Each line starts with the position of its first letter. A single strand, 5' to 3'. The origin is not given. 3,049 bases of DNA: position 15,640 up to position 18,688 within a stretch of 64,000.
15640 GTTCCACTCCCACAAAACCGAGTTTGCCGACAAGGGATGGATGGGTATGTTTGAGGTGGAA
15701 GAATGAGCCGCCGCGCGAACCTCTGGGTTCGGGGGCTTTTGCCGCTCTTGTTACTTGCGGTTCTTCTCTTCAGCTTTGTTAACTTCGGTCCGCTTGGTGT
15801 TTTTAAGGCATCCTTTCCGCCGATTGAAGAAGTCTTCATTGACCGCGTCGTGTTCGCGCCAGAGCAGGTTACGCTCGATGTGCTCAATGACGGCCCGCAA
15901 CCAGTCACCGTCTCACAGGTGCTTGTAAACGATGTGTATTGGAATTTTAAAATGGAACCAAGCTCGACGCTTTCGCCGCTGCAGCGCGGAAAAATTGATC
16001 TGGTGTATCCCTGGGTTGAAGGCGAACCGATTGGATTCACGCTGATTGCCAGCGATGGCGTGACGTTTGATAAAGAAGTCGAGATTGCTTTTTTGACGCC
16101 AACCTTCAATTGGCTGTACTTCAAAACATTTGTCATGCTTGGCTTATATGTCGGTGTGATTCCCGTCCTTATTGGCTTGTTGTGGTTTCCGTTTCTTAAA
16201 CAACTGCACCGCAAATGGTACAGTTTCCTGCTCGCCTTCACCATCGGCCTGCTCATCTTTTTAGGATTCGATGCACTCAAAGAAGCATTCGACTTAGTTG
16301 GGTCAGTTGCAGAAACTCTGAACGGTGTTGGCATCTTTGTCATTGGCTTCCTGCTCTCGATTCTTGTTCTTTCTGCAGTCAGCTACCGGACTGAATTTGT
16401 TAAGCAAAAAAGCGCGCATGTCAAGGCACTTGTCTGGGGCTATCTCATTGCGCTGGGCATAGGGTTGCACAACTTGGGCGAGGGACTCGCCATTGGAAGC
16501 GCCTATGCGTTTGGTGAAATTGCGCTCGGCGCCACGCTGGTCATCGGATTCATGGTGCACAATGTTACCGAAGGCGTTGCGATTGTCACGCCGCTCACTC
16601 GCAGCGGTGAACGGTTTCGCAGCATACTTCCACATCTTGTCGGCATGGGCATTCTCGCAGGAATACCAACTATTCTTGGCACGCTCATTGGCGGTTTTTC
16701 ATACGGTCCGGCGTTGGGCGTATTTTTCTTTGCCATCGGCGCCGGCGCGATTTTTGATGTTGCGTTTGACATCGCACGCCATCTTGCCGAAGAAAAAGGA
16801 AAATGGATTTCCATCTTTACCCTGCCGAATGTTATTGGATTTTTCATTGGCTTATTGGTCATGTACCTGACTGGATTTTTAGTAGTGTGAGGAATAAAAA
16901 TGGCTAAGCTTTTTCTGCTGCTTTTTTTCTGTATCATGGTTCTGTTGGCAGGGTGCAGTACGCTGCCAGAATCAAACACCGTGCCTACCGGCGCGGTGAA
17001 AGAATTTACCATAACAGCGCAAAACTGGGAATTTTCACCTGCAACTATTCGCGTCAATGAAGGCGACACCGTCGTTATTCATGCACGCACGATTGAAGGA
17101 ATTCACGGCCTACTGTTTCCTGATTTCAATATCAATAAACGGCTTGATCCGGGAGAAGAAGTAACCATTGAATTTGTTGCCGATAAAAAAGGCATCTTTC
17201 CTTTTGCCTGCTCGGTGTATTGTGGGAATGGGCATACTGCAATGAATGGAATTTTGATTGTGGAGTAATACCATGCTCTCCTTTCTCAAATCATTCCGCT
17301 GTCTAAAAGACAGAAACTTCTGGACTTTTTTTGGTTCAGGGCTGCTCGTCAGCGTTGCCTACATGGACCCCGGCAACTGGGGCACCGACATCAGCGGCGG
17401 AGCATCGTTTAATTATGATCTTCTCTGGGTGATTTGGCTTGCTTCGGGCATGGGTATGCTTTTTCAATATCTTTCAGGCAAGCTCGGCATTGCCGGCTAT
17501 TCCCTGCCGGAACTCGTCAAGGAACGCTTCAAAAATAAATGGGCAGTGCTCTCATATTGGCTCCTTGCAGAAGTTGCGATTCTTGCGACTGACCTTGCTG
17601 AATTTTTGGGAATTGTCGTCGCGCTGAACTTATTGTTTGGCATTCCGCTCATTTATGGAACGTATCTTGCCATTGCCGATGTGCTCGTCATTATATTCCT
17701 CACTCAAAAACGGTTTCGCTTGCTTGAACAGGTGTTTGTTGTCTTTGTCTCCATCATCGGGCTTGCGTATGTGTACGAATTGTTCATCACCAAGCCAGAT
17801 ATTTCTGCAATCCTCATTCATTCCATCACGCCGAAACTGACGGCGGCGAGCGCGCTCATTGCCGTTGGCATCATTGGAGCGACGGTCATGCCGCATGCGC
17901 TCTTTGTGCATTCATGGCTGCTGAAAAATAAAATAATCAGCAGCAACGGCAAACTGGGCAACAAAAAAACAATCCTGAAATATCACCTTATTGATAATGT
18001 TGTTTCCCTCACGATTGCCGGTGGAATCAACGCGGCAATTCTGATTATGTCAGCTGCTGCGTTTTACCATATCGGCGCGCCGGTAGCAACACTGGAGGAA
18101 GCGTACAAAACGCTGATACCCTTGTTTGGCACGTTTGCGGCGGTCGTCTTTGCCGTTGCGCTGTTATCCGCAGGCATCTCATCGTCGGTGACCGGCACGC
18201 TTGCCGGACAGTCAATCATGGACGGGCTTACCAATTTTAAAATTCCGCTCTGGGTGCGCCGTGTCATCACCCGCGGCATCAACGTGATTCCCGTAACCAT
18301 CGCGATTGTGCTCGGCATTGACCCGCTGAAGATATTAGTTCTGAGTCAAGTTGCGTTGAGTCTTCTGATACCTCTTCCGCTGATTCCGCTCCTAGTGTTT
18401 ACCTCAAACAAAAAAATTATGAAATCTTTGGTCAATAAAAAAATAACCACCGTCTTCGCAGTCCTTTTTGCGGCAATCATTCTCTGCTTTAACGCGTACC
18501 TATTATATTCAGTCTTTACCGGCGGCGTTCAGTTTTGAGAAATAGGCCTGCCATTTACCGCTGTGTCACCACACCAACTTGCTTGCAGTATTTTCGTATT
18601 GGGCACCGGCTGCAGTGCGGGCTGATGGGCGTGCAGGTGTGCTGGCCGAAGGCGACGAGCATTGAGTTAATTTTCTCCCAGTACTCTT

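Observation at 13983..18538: Putatively DtxR-autoregulated five-gene metal operon pairing a multicopper oxidase and CuA-like cupredoxin with ZIP and NRAMP importers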

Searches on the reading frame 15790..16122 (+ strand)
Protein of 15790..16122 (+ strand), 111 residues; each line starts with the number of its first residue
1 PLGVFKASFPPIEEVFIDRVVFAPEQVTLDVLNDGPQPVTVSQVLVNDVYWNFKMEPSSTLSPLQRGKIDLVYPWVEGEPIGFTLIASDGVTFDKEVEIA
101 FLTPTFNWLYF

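Call 86: search_protein_representatives(protein=window:15790-16122:+)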
Query: 111 residues. Proteins with E-value up to 0.001 (for the whole library): 543; up to 1e-10: 225; up to 1e-30: 1. The best 150 are listed.
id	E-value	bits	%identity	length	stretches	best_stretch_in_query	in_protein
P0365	2.9e-33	130.5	54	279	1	2-107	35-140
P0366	5.9e-28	113.4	50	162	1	4-105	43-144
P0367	4.5e-27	110.5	50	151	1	2-105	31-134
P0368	1.1e-26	109.2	51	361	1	5-105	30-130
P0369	1.2e-26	109.1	49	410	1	1-106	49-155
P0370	5.4e-26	107.0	52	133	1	1-104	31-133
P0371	5.4e-25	103.8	47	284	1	1-111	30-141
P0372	1.5e-24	102.4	52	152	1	1-98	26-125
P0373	1.9e-24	102.0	66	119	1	1-68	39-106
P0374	2.6e-24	101.6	45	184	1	1-110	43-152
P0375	5.0e-24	100.7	45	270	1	3-109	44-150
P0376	6.1e-24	100.4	47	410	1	1-105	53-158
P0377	7.2e-24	100.2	48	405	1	1-107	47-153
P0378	7.2e-24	100.2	44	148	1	1-107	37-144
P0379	1.3e-23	99.4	44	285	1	1-106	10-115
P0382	8.4e-23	96.7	47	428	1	9-110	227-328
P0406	1.4e-19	86.4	43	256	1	1-106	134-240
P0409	3.9e-19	84.9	37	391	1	1-105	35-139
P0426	2.5e-17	79.1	39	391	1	7-105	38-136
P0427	2.9e-17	78.9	43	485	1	1-105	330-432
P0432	8.4e-17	77.4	39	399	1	1-106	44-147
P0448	6.9e-16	74.4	37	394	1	1-104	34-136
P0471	1.3e-14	70.3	36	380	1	1-102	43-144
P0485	4.6e-14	68.6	36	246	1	8-108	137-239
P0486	4.8e-14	68.5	48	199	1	1-78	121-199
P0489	5.1e-14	68.4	39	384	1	4-105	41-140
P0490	5.7e-14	68.3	39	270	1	5-105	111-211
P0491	5.8e-14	68.2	36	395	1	8-105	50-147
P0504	1.8e-13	66.6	35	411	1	6-105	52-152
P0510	2.7e-13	66.1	36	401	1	1-105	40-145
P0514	4.0e-13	65.5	39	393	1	10-105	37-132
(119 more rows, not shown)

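Call 87: search_protein_families(library=pfam, proteins=[P0427, P0382, P0406, P0485, P0490, P0486], max_evalue=0.001)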
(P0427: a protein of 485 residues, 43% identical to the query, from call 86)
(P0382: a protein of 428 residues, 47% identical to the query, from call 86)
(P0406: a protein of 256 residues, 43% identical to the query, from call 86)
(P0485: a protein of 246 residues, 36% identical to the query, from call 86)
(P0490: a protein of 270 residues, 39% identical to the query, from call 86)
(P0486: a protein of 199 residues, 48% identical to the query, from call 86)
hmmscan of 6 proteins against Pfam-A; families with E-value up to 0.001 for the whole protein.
P0427 (485 aa): 0 families

P0382 (428 aa): 2 families
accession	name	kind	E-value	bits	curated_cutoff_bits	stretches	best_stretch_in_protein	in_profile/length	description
PF07731.20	Cu-oxidase_2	-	1.5e-10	41.4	20.4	1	60-143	23-108/137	Multicopper oxidase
PF07732.21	Cu-oxidase_3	-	3.4e-05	24.3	21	0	2-39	83-118/119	Multicopper oxidase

P0406 (256 aa): 0 families

P0485 (246 aa): 1 family
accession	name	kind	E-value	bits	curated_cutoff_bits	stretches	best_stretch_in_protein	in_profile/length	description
PF07731.20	Cu-oxidase_2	-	3.9e-11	43.3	20.4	1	2-85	36-128/137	Multicopper oxidase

P0490 (270 aa): 0 families

P0486 (199 aa): 0 families

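Call 106: list_cluster_members(proteins=[P0409, P0426, P0432, P0448, P0471, P0491, P0504, P0510, P0514, P0489])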
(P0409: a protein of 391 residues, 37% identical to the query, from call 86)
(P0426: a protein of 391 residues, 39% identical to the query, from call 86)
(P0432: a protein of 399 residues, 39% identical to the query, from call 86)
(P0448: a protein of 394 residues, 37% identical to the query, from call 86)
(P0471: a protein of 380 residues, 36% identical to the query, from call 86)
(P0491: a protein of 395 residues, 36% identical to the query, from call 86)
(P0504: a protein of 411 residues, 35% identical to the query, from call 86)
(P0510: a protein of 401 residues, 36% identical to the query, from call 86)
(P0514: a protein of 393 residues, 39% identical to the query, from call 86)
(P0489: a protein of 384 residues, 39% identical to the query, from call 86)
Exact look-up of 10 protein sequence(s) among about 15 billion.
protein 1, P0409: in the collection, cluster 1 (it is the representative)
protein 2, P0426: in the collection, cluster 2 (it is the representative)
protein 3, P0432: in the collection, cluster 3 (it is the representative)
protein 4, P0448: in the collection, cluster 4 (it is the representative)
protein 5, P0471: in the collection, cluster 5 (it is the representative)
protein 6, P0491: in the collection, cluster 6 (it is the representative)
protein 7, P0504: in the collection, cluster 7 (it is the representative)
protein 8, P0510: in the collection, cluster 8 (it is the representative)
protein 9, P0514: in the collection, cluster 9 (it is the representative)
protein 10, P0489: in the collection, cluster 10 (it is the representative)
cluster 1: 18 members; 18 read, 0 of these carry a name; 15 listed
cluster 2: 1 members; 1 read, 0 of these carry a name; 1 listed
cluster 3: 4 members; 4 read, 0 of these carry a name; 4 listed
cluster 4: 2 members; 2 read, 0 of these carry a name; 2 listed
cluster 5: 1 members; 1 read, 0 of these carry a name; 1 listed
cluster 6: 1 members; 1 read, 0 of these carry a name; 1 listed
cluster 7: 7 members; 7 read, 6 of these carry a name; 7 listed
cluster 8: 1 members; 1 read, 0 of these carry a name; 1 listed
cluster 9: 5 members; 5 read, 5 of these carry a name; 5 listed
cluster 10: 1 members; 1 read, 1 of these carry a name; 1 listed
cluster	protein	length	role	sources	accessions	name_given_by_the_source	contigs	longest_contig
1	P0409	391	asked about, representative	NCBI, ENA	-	-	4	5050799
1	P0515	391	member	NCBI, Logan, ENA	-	-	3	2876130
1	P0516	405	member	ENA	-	-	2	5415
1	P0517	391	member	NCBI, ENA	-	-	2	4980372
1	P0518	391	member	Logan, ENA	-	-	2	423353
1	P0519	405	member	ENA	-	-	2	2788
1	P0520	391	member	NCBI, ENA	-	-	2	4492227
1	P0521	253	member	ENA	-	-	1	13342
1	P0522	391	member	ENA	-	-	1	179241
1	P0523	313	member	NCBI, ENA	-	-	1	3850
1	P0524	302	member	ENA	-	-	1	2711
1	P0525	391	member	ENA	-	-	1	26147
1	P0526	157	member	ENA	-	-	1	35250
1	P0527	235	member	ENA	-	-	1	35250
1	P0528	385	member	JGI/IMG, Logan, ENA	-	-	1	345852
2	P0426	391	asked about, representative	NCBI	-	-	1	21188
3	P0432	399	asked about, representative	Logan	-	-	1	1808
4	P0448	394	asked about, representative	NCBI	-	-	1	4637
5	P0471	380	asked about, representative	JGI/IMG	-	-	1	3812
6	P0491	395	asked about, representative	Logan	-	-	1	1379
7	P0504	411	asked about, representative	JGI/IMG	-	ZIP family zinc transporter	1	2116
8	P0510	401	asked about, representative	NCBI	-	-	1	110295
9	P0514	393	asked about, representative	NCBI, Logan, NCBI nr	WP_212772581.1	ZIP family metal transporter [Polycladomyces abyssicola]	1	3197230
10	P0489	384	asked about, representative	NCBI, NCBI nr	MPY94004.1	MAG: ZIP family metal transporter [Acidimicrobiia bacterium] | ZIP family metal transporter [Acidimicrobiia bacterium]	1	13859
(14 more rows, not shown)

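Call 107: find_encoding_contigs(protein=P0514, flank=5000, max_places=1)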
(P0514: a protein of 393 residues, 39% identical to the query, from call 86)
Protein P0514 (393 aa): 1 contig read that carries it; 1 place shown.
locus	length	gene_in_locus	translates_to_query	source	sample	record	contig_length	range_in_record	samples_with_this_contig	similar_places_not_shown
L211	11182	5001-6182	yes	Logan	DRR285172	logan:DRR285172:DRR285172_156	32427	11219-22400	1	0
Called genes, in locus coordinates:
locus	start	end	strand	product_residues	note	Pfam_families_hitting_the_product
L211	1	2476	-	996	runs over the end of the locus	PF13510:Fer2_4, PF10588:NADH-G_4Fe-4S_3, PF12838:Fer4_7, PF13183:Fer4_8 (weak), PF14697:Fer4_21 (weak), PF04879:Molybdop_Fe4S4, PF00384:Molybdopterin, PF01568:Molydop_binding, +4 more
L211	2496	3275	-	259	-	PF00106:adh_short, PF08659:KR, PF13561:adh_short_C2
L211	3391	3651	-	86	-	-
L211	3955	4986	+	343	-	PF07731:Cu-oxidase_2 (weak), PF07732:Cu-oxidase_3, PF07731:Cu-oxidase_2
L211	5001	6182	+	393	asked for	PF02535:Zip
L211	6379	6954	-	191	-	PF00156:Pribosyltran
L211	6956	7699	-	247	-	PF00215:OMPdecase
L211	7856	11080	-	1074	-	PF25596:CPSase_L_D1, PF02786:CPSase_L_D2, PF02787:CPSase_L_D3, PF25596:CPSase_L_D1, PF01071:GARS_A, PF02655:ATP-grasp_3, PF02786:CPSase_L_D2, PF07478:Dala_Dala_lig_C, +7 more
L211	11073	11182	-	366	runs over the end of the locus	PF00988:CPSase_sm_chain, PF00117:GATase, PF07722:Peptidase_C26 (faint)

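Call 108: find_encoding_contigs(protein=P0409, flank=5000, max_places=1)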
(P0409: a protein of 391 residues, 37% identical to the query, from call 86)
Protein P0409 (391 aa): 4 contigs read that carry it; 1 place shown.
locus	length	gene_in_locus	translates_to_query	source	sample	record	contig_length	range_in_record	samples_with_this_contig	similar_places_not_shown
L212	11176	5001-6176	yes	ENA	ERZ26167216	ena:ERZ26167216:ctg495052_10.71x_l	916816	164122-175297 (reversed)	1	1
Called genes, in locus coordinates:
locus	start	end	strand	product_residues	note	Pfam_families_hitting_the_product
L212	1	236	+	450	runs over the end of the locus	PF00202:Aminotran_3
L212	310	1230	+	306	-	PF00795:CN_hydrolase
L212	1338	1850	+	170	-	PF02151:UVR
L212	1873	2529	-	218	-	PF01325:Fe_dep_repress, PF02742:Fe_dep_repr_C, PF04023:FeoA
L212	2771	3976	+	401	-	PF04966:OprB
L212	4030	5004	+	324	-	PF07732:Cu-oxidase_3, PF07731:Cu-oxidase_2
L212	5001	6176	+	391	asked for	PF02535:Zip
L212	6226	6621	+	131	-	-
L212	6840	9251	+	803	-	PF00593:TonB_dep_Rec_b-barrel, PF14905:OMP_b-brl_3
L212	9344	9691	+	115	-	PF12680:SnoaL_2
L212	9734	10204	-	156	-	PF00578:AhpC-TSA, PF08534:Redoxin, PF13911:AhpC-TSA_2 (weak)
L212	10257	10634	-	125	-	PF00027:cNMP_binding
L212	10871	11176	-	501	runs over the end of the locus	PF01541:GIY-YIG, PF02151:UVR, PF08459:UvrC_RNaseH_dom, PF12826:HHH_2 (weak), PF14520:HHH_5 (weak)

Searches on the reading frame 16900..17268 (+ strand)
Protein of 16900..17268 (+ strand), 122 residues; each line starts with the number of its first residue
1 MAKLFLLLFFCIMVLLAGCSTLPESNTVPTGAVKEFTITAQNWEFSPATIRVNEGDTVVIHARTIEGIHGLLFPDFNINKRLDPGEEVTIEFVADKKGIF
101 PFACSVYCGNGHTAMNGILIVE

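Call 4: search_protein_families(library=pfam, proteins=[window:16900-17268:+], max_evalue=0.01)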
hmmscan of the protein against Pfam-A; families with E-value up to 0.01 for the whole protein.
window:16900-17268:+ (122 aa): 2 families
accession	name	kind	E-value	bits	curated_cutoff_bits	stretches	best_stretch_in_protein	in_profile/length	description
PF13473.12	Cupredoxin_1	-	2.2e-11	44.1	27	1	16-107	8-94/104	Cupredoxin-like domain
PF00116.26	COX2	-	0.00028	21.2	22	1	58-116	56-114/120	Cytochrome C oxidase subunit II, periplasmic domain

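Call 5: search_protein_families(library=ncbifam, proteins=[window:16900-17268:+], max_evalue=0.01)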
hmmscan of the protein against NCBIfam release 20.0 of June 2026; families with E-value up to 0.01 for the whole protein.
window:16900-17268:+ (122 aa): 7 families
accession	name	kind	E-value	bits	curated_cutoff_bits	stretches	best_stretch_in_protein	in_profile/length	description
TIGR04246.1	nitrous_NosZ_Gp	equivalog_domain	2.5e-16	59.1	625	1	38-122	489-577/578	Sec-dependent nitrous-oxide reductase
TIGR04244.1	nitrous_NosZ_RR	equivalog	1.2e-10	40.6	625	1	34-122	535-627/627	TAT-dependent nitrous-oxide reductase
NF052460.1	L-NosZ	equivalog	5.3e-09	35.1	700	1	22-122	362-479/480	clade III lactonase-type nitrous-oxide reductase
TIGR02866.1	CoxB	equivalog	1e-08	35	147.7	1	49-121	119-191/202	cytochrome c oxidase subunit II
NF050117.1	aa3_CtaC_Actin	exception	1.5e-06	27.7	250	1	47-116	158-227/244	aa3-type cytochrome oxidase subunit II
TIGR03096.1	nitroso_cyanin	equivalog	5.5e-06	26.2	142.85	1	17-113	33-127/135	nitrosocyanin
NF041074.2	quin_ox_SoxA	equivalog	4.9e-05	23.2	110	1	35-121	65-153/154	proton pump complex quinol oxidase subunit SoxA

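Call 65: search_solved_structures(query=window:16900-17268:+, max_evalue=0.01, show_alignments=2)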
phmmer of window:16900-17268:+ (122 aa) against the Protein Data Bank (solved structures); distinct sequences matched with E-value up to 0.01: 52.
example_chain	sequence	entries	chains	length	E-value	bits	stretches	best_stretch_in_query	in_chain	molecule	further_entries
6ptt_A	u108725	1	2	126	2.2e-10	43.7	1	26-121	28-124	Cytochrome c oxidase subunit 2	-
6pty_A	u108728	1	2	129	5.9e-10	42.3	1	26-121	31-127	Cytochrome c oxidase subunit 2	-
2lln_A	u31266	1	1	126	1.7e-09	40.9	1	27-121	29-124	Cytochrome c oxidase subunit 2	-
3s33_B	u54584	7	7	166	1.8e-09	40.8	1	27-121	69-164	Cytochrome c oxidase subunit 2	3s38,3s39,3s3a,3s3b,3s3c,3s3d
3eh3_B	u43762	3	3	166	1.8e-09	40.8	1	27-121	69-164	Cytochrome c oxidase subunit 2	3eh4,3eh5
1ehk_B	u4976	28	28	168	1.9e-09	40.7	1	27-121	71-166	BA3-TYPE CYTOCHROME-C OXIDASE | Cytochrome c oxidase polypeptide II | Cytochrome c oxidase subunit 2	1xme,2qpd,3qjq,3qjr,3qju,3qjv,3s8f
2qpe_B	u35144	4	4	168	1.9e-09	40.7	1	27-121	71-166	Cytochrome c oxidase subunit 2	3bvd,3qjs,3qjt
2cua_A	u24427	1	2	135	2e-09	40.6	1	27-121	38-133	PROTEIN (CUA)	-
2fwl_B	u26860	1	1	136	2.1e-09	40.6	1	27-121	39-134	Cytochrome c oxidase subunit II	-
7deg_B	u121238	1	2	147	2.1e-06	30.9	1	35-122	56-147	Cytochrome oxidase subunit II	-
1iby_A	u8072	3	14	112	3.9e-06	30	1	14-113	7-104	NITROSOCYANIN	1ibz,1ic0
6tfd_A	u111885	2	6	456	5.5e-06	29.5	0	48-122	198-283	Copper-containing nitrite reductase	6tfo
2dv6_A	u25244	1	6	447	1.2e-05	28.5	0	49-122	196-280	Nitrite reductase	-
9f8x_A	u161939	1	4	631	3.8e-05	26.8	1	38-122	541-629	Nitrous-oxide reductase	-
7aq0_A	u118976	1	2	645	4.6e-05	26.5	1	37-122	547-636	Nitrous-oxide reductase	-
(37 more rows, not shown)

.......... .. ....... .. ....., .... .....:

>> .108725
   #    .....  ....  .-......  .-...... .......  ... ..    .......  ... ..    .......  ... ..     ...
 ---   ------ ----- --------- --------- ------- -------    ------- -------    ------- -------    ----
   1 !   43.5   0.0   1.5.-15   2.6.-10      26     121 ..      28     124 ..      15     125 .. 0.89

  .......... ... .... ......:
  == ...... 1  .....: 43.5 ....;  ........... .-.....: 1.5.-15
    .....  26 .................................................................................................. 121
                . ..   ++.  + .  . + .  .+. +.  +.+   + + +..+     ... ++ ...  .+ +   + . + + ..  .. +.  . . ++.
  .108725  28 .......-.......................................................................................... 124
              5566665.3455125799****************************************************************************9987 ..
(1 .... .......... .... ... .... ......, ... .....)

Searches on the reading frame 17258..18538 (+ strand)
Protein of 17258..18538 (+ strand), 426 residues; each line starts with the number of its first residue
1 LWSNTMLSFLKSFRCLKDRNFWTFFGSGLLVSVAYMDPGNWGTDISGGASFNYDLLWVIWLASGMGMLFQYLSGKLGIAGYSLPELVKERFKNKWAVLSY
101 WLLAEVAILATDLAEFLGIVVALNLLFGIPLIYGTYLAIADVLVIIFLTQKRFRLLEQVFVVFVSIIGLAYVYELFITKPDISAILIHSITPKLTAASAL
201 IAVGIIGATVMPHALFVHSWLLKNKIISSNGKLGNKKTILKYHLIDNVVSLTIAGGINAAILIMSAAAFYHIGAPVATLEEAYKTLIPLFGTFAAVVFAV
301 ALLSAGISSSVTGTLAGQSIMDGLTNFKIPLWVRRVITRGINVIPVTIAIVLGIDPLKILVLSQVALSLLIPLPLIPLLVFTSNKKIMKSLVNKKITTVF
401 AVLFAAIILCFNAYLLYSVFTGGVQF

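Call 4: search_protein_families(library=pfam, proteins=[window:17258-18538:+], max_evalue=0.01)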
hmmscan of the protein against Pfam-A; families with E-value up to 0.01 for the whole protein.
window:17258-18538:+ (426 aa): 1 family
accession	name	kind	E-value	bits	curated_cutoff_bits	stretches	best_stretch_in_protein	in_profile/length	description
PF01566.24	Nramp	-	9.1e-111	370.8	29.8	1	41-394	1-356/357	Natural resistance-associated macrophage protein-like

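Call 5: search_protein_families(library=ncbifam, proteins=[window:17258-18538:+], max_evalue=0.01)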
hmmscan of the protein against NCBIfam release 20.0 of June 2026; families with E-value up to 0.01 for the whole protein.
window:17258-18538:+ (426 aa): 3 families
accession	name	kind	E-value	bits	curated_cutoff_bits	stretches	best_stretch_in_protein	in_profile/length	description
NF001923.0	PRK00701.1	subfamily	3.3e-137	457.8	430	1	19-422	31-438/439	Mn(2+) uptake NRAMP transporter MntH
TIGR01197.1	nramp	subfamily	4.8e-92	309.2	272.5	1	19-388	1-390/390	metal ion transporter, metal ion (Mn2+/Fe2+) transporter (Nramp) family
NF037982.1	Nramp_1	equivalog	1.3e-49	169.5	50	1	26-387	1-404/404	Nramp family divalent metal transporter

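Call 58: list_cluster_members(proteins=[P0001, window:17273-18538:+])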
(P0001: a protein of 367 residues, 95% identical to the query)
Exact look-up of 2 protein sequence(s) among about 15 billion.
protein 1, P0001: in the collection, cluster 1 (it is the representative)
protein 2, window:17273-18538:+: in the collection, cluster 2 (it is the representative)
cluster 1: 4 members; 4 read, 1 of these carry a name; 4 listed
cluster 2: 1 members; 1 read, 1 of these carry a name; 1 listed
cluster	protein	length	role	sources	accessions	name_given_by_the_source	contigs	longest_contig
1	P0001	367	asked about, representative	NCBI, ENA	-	-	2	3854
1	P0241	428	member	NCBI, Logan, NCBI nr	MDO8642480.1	MAG: multicopper oxidase domain-containing protein [Candidatus Woesearchaeota archaeon] | multicopper oxidase domain-containing protein [Candidatus Woesearchaeota archaeon]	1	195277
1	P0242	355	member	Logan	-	-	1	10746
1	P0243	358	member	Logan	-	-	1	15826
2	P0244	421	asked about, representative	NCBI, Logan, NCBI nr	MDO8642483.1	MAG: Nramp family divalent metal transporter [Candidatus Woesearchaeota archaeon] | Nramp family divalent metal transporter [Candidatus Woesearchaeota archaeon]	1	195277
